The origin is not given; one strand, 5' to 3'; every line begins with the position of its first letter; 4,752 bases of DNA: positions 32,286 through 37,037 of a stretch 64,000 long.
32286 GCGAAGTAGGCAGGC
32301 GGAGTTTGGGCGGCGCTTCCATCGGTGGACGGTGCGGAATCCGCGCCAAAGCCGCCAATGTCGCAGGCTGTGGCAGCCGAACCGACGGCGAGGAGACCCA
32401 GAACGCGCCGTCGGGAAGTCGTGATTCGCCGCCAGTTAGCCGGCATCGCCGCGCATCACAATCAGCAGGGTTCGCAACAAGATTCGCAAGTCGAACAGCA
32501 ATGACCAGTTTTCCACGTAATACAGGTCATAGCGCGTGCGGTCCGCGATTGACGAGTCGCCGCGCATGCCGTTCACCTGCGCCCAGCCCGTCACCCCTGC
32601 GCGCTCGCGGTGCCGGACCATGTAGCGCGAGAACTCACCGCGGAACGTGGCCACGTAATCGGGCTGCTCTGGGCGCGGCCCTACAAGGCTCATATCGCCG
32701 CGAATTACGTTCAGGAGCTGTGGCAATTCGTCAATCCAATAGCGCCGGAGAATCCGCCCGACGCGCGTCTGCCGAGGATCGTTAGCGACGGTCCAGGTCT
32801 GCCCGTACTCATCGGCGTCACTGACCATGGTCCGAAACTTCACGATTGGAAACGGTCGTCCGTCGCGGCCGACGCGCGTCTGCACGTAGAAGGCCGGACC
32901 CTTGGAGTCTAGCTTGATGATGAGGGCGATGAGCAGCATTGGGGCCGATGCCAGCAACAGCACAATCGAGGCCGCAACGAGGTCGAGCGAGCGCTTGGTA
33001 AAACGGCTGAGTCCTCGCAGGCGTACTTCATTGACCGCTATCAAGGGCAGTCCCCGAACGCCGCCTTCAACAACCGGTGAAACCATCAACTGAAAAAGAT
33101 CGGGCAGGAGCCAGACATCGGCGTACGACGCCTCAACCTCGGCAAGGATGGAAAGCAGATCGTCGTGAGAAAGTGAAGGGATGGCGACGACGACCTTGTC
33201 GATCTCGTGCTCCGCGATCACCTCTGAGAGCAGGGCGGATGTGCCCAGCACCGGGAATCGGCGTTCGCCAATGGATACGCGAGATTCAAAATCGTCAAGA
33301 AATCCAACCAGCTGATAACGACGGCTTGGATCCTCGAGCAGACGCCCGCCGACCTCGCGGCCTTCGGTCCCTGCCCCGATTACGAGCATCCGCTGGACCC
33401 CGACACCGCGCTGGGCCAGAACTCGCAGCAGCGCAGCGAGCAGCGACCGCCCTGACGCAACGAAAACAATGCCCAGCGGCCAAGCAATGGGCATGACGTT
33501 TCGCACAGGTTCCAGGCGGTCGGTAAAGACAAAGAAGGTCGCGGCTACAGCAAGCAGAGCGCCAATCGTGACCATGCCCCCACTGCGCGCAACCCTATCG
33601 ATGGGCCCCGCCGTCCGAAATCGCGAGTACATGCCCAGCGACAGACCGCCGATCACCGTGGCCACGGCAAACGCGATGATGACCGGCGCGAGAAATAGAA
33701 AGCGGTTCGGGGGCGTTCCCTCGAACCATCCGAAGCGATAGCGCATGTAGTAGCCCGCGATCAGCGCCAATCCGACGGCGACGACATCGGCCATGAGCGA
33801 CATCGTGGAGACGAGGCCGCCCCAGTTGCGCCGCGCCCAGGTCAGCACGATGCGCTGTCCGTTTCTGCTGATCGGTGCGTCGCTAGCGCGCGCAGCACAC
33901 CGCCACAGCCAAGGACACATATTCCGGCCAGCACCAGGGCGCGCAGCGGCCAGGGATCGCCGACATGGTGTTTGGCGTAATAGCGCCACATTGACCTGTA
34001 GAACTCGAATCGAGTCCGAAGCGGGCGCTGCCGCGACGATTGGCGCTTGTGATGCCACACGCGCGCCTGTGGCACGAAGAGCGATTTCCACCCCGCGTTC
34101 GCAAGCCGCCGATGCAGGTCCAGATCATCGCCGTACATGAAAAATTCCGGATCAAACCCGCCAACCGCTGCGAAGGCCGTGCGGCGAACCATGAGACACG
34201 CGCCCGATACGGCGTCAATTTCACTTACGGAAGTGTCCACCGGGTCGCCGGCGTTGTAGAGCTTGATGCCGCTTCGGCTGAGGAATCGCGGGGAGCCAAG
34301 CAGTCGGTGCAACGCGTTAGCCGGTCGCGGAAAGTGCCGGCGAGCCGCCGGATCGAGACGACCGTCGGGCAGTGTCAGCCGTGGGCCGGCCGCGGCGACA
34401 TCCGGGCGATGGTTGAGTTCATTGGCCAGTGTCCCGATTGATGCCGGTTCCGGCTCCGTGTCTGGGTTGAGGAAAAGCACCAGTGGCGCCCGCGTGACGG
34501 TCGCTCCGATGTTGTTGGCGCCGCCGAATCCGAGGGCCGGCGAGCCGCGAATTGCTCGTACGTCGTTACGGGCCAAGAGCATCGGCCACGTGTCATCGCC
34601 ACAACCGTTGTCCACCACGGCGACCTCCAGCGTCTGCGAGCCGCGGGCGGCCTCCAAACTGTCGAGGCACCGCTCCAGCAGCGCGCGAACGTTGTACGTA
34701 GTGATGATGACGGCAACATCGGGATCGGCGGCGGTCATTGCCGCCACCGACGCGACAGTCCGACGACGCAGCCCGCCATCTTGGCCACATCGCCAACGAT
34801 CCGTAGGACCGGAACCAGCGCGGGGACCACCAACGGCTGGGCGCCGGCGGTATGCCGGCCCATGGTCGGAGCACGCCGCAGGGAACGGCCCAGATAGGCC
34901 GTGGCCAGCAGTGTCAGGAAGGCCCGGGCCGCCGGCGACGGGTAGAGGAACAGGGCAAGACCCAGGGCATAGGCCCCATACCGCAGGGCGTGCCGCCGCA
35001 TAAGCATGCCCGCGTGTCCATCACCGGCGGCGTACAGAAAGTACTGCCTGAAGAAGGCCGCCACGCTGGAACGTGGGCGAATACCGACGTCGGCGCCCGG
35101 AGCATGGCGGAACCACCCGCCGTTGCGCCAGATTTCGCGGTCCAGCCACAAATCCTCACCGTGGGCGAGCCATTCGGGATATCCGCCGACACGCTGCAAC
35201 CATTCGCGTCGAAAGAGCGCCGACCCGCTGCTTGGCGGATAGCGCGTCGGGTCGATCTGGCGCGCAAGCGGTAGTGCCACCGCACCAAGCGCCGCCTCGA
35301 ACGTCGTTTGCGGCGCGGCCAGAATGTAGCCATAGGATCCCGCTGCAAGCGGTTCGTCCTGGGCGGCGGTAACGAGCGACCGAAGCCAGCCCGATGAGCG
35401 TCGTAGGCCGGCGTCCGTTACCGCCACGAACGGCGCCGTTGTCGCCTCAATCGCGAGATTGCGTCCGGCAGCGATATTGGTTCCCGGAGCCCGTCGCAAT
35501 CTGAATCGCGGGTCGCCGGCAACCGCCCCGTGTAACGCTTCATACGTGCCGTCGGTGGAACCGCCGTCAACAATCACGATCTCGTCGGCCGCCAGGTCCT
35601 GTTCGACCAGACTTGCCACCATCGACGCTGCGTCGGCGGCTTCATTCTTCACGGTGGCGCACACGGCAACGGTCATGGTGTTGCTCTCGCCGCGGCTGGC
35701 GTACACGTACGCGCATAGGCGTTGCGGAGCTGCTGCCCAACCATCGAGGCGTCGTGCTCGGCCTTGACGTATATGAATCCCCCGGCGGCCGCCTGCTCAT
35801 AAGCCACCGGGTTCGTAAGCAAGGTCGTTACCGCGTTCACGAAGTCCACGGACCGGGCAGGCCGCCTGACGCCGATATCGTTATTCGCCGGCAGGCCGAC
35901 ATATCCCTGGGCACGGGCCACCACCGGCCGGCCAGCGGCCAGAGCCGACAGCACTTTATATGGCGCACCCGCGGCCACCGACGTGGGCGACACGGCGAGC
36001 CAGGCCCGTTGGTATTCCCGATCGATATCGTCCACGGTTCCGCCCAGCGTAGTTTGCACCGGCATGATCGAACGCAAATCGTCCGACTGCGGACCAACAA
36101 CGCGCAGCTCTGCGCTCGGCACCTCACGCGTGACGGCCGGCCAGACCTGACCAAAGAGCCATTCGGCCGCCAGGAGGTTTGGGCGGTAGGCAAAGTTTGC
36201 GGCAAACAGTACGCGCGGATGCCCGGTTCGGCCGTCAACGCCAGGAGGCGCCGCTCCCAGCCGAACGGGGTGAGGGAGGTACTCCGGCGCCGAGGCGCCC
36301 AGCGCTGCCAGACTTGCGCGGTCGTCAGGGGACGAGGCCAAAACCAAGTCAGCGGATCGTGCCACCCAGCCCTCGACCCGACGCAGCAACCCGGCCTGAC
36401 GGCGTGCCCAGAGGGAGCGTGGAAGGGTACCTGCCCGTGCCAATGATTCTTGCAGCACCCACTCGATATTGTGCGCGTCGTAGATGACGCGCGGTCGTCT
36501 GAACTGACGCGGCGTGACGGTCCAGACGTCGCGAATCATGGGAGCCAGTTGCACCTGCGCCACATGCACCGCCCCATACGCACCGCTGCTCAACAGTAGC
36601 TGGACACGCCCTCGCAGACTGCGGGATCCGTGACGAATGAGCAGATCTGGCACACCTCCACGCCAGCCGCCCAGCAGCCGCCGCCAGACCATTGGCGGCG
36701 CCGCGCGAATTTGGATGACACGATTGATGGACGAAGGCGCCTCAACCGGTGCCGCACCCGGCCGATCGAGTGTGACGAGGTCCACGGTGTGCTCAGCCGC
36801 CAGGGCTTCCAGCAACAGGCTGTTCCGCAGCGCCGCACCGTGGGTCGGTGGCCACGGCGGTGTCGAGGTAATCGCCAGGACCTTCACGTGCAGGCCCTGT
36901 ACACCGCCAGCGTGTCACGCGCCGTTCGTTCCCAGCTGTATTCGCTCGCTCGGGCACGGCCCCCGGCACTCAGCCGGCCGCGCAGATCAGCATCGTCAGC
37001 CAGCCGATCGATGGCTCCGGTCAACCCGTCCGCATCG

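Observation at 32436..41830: Ten-gene glycan assembly locus lacking a recognisable flippase or exporter, with two unknown small proteins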

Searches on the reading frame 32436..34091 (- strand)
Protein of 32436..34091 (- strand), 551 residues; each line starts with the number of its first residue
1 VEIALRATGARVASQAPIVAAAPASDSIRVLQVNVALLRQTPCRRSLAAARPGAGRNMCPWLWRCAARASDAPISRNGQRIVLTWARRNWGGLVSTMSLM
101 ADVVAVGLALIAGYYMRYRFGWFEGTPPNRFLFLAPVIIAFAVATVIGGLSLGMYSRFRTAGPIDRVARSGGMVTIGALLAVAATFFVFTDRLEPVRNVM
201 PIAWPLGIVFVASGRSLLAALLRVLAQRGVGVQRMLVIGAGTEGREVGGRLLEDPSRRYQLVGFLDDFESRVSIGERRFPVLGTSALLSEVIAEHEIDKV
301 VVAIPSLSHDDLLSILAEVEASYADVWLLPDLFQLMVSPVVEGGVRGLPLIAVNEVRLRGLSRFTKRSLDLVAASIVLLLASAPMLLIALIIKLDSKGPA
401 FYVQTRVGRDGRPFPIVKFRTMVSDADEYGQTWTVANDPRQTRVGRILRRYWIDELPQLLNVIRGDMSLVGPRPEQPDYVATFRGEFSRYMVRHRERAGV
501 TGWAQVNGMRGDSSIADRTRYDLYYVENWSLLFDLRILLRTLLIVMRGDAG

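Call 4: search_protein_families(library=pfam, proteins=[window:32436-34091:-], max_evalue=0.01)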
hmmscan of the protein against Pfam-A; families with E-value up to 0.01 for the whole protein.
window:32436-34091:- (551 aa): 4 families
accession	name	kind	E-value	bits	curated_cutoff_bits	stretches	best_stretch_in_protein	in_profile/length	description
PF02397.22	Bac_transf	-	6.5e-67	225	27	1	366-546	1-178/179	Bacterial sugar transferase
PF13727.12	CoA_binding_3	-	7.1e-12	46.1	25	1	152-330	3-175/175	CoA-binding domain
PF01408.29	GFO_IDH_MocA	-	0.00054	21.1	24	1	234-314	2-80/120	Oxidoreductase family, NAD-binding Rossmann fold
PF17836.7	PglD_N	-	0.00068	20.6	23.4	1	235-304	2-65/78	PglD N-terminal domain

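Call 18: search_protein_families(library=ncbifam, proteins=[window:32436-33848:-], max_evalue=0.01)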
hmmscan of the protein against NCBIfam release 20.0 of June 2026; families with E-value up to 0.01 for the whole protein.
window:32436-33848:- (470 aa): 11 families
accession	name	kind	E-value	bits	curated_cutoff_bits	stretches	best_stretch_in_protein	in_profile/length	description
TIGR03025.1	EPS_sugtrans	subfamily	1.4e-126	423.3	295.55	1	20-468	2-442/445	exopolysaccharide biosynthesis polyprenyl glycosylphosphotransferase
TIGR03023.1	WcaJ_sugtrans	equivalog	8.2e-122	407.7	410.75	1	20-467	2-449/453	undecaprenyl-phosphate glucose phosphotransferase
TIGR03013.1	EpsB_2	subfamily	2e-80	271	393.35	1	21-467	3-439/443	TIGR03013 family XrtA/PEP-CTERM system glycosyltransferase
TIGR03022.1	WbaP_sugtrans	subfamily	2.6e-78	264.3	403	1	18-468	2-453/456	undecaprenyl-phosphate galactose phosphotransferase WbaP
NF007518.0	PRK10124.1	equivalog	3.2e-64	217.4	684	1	58-461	54-454/464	undecaprenyl-phosphate glucose phosphotransferase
NF041877.1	EPS_EpsZ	equivalog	3e-55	187.7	800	1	11-468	5-456/459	exopolysaccharide biosynthesis polyisoprenyl-phosphate hexose-1-phosphate transferase EpsZ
NF050817.1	PolSacchBiosHfsE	equivalog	4e-49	167.6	750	1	58-463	52-458/467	polysaccharide biosynthesis protein HfsE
NF052601.1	undeca_RfbP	equivalog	3e-45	154.4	330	1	281-465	41-236/244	undecaprenyl-phosphate galactose phosphotransferase family protein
NF011751.0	PRK15204.1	equivalog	1.5e-40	139.2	907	1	110-468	108-473/476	undecaprenyl-phosphate galactose phosphotransferase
NF045514.1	glycotran_HepC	equivalog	6.6e-25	87.7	140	1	280-393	112-211/220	heterocyst development glycosyltransferase HepC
TIGR03570.1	NeuD_NnaD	subfamily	0.0029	17.2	160.8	1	154-225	2-68/202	NeuD/PglB/VioB family sugar acetyltransferase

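Call 75: search_protein_families(library=padloc, proteins=[window:32436-33848:-], max_evalue=0.001)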
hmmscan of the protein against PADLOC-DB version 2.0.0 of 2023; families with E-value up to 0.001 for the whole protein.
window:32436-33848:- (470 aa): 0 families

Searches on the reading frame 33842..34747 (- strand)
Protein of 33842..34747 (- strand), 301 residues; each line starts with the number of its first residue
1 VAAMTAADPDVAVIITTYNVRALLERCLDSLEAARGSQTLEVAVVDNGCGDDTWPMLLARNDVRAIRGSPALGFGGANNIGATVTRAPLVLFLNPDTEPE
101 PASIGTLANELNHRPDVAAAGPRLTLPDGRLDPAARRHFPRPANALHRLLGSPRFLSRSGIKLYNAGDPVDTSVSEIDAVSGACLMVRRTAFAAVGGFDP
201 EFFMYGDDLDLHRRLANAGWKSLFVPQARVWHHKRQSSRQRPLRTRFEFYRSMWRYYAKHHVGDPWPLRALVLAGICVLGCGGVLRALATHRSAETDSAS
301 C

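Call 4: search_protein_families(library=pfam, proteins=[window:33842-34747:-], max_evalue=0.01)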
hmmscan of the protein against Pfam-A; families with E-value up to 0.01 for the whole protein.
window:33842-34747:- (301 aa): 6 families
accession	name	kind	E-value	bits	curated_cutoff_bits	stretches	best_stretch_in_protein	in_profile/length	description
PF13641.12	Glyco_tranf_2_3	-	5.9e-19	69.4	27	1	9-238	1-217/230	Glycosyltransferase like family 2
PF00535.33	Glycos_transf_2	-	4.6e-17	62.9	23.3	1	13-138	2-131/168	Glycosyl transferase family 2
PF13632.12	Glyco_trans_2_3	-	7.3e-10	39.4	27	1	90-237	2-128/198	Glycosyl transferase family group 2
PF13506.12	Glyco_transf_21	-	2.5e-05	24.2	21.7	1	173-238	95-161/174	Glycosyl transferase family 21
PF02709.20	Glyco_transf_7C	-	4e-05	23.6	23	1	177-227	16-67/78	N-terminal domain of galactosyltransferase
PF10111.15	Glyco_tranf_2_2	-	0.0017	18.3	27.3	0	180-236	163-219/276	Glycosyltransferase like family 2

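Call 18: search_protein_families(library=ncbifam, proteins=[window:33842-34747:-], max_evalue=0.01)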
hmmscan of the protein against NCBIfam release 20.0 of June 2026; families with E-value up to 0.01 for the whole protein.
window:33842-34747:- (301 aa): 13 families
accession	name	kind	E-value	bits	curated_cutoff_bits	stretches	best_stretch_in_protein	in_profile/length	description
TIGR03965.1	mycofact_glyco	equivalog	3.8e-28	98.6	280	2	7-127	72-194/467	mycofactocin biosynthesis glycosyltransferase MftF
NF041875.1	EPS_EpsD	equivalog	1.1e-20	74.4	370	1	11-245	1-219/325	exopolysaccharide biosynthesis glycosyltransferase EpsD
TIGR04283.1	glyco_like_mftF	equivalog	1.2e-14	54.4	182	2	12-113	2-99/221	TIGR04283 family arsenosugar biosynthesis glycosyltransferase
TIGR03937.1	PgaC_IcaA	equivalog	4.4e-09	35.8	422.3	1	175-231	195-249/407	poly-beta-1,6-N-acetyl-D-glucosamine synthase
NF038302.1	EPS_HpsE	equivalog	6.8e-07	28.6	300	1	10-57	2-51/307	hormogonium polysaccharide biosynthesis glycosyltransferase HpsE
NF045692.1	OglycostaseCruG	equivalog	1.5e-06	27.4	600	1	179-230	202-253/386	2'-O-glycosyltransferase CruG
NF050113.1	gal_furan_GlfT1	equivalog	4.1e-05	23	330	1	186-227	160-201/290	galactofuranosyltransferase GlfT1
NF007482.0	PRK10073.1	equivalog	0.00013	21.1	423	1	6-57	3-53/334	glycosyltransferase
TIGR01556.1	rhamnosyltran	subfamily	0.00032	20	200.55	1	28-233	10-201/281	rhamnosyltransferase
TIGR04242.1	nodulat_NodC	equivalog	0.0012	17.9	550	0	6-51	45-91/395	chitooligosaccharide synthase NodC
TIGR03469.1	HpnB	hypoth_equivalog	0.0027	16.8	379.25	0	5-53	40-88/386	hopene-associated glycosyltransferase HpnB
TIGR03111.1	glyc2_xrt_Gpos1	hypoth_equivalog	0.003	16.4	363.95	1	6-57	46-98/439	TIGR03111 family XrtG-associated glycosyltransferase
NF047683.1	TeichurnBiosyTuaG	equivalog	0.0031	17.2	400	1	4-96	1-96/252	teichuronic acid biosynthesis protein TuaG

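Call 75: search_protein_families(library=padloc, proteins=[window:33842-34738:-], max_evalue=0.001)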
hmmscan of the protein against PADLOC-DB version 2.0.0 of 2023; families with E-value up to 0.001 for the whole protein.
window:33842-34738:- (298 aa): 0 families

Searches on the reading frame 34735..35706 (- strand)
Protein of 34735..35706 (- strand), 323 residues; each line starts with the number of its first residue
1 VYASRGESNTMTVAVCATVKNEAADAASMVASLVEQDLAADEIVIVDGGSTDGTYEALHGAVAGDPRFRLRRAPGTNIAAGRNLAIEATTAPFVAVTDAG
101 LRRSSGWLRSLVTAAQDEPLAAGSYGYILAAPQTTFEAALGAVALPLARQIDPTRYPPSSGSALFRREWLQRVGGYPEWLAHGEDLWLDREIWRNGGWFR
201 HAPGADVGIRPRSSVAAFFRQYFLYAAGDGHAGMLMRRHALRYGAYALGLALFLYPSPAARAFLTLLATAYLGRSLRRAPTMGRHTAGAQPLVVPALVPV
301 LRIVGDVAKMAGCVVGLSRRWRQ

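Call 4: search_protein_families(library=pfam, proteins=[window:34735-35706:-], max_evalue=0.01)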
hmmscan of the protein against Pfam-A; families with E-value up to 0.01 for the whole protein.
window:34735-35706:- (323 aa): 3 families
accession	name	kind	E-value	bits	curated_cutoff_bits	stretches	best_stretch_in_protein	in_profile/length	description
PF00535.33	Glycos_transf_2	-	2.9e-18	66.8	23.3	1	15-171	2-165/168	Glycosyl transferase family 2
PF13632.12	Glyco_trans_2_3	-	8.6e-07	29.4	27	1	159-263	73-183/198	Glycosyl transferase family group 2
PF13641.12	Glyco_tranf_2_3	-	8.2e-06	26.4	27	1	12-221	4-223/230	Glycosyltransferase like family 2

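Call 18: search_protein_families(library=ncbifam, proteins=[window:34735-35706:-], max_evalue=0.01)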
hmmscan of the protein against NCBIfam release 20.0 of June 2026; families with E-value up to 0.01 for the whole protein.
window:34735-35706:- (323 aa): 10 families
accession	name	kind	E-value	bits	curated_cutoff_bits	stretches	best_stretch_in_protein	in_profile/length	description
TIGR03965.1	mycofact_glyco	equivalog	4.1e-22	78.7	280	1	7-245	71-313/467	mycofactocin biosynthesis glycosyltransferase MftF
NF041875.1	EPS_EpsD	equivalog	1.2e-11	44.6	370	1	20-231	8-229/325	exopolysaccharide biosynthesis glycosyltransferase EpsD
NF007482.0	PRK10073.1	equivalog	5.2e-09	35.5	423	1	8-120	3-115/334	glycosyltransferase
NF045692.1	OglycostaseCruG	equivalog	6.7e-08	31.9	600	1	11-87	41-118/386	2'-O-glycosyltransferase CruG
TIGR04283.1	glyco_like_mftF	equivalog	2.5e-06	27.2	182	1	17-198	5-175/221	TIGR04283 family arsenosugar biosynthesis glycosyltransferase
NF047683.1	TeichurnBiosyTuaG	equivalog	1e-05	25.3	400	1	12-99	7-95/252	teichuronic acid biosynthesis protein TuaG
TIGR03469.1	HpnB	hypoth_equivalog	6e-05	22.2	379.25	1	13-131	46-176/386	hopene-associated glycosyltransferase HpnB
TIGR03937.1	PgaC_IcaA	equivalog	0.00015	20.9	422.3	1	10-98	44-133/407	poly-beta-1,6-N-acetyl-D-glucosamine synthase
NF010496.0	PRK13915.1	equivalog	0.00068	18.8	262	1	9-58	29-81/307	glucosyl-3-phosphoglycerate synthase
NF038302.1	EPS_HpsE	equivalog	0.0022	17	300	1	27-131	17-127/307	hormogonium polysaccharide biosynthesis glycosyltransferase HpsE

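Call 75: search_protein_families(library=padloc, proteins=[window:34735-35676:-], max_evalue=0.001)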
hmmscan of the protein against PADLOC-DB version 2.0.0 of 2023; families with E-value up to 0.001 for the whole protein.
window:34735-35676:- (313 aa): 0 families

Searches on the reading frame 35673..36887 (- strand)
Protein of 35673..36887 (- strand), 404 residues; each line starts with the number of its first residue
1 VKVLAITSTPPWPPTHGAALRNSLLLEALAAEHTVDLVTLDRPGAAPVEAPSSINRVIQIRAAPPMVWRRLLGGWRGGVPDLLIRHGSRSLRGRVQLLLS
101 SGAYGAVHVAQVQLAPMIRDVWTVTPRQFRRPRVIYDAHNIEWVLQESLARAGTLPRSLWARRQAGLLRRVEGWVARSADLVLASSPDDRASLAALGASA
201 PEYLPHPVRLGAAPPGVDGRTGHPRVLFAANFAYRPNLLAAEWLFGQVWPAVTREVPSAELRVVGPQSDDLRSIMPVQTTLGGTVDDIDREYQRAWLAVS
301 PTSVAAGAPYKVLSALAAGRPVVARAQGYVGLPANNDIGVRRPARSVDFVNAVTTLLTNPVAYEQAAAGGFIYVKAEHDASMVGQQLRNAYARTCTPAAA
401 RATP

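Call 4: search_protein_families(library=pfam, proteins=[window:35673-36887:-], max_evalue=0.01)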
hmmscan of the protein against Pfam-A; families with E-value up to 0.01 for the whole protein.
window:35673-36887:- (404 aa): 4 families
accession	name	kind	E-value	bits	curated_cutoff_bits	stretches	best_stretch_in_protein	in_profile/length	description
PF13692.12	Glyco_trans_1_4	-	5.5e-14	53.1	27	1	224-359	2-142/142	Glycosyl transferases group 1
PF13579.12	Glyco_trans_4_4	-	5.3e-07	30.5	29.7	1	17-204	2-153/158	Glycosyl transferase 4-like domain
PF13439.12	Glyco_transf_4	-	0.00019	21.9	28.5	1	25-203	11-161/170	Glycosyltransferase Family 4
PF00534.26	Glycos_transf_1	-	0.00064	19.7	26.4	1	256-360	45-159/172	Glycosyl transferases group 1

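Call 18: search_protein_families(library=ncbifam, proteins=[window:35673-36887:-], max_evalue=0.01)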
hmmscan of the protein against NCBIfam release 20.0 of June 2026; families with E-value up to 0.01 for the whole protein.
window:35673-36887:- (404 aa): 1 family
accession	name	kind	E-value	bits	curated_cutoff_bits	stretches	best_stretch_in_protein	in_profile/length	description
TIGR03087.1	stp1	hypoth_equivalog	4.6e-27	95.2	316.65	1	6-379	4-382/397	TIGR03087 family PEP-CTERM/XrtA system glycosyltransferase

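Call 75: search_protein_families(library=padloc, proteins=[window:35673-36887:-], max_evalue=0.001)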
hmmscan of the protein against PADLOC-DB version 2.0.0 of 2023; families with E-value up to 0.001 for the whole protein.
window:35673-36887:- (404 aa): 0 families
